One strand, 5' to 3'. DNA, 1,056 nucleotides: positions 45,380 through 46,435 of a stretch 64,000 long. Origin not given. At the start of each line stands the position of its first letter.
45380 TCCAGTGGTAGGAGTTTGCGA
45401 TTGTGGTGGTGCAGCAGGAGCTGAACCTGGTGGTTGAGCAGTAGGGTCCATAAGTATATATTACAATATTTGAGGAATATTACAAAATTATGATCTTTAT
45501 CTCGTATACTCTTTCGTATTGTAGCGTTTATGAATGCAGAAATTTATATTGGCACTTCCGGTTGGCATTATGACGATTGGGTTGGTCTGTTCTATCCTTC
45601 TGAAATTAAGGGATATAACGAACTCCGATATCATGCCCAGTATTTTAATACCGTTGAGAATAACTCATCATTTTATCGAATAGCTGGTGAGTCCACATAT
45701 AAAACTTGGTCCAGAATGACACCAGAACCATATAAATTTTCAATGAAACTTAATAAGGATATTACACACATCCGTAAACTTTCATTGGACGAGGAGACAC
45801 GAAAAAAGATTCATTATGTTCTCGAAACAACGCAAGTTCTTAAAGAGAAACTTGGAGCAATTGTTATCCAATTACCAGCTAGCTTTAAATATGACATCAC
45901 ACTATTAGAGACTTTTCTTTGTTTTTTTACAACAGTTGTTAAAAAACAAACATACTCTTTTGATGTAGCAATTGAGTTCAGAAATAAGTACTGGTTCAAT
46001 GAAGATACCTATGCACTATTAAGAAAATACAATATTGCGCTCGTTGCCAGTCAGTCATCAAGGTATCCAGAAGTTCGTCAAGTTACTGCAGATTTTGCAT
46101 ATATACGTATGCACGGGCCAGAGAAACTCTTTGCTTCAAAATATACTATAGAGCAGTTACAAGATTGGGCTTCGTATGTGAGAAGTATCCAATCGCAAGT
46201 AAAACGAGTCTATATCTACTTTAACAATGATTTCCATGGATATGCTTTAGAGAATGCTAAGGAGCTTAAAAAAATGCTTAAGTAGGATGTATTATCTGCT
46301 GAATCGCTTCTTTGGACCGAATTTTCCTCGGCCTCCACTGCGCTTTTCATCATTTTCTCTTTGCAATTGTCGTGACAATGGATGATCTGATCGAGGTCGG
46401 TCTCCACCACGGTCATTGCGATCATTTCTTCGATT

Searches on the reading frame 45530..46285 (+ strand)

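Call 22: search_protein_families(library=pfam, proteins=[window:45530-46285:+], max_evalue=0.00001)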
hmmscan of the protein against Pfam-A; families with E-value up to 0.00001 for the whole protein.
window:45530-46285:+ (251 aa): 1 family
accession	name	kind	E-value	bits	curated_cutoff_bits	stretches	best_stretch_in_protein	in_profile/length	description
PF01904.24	DUF72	-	1.4e-61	208.8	25.3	1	22-249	1-217/217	Protein of unknown function DUF72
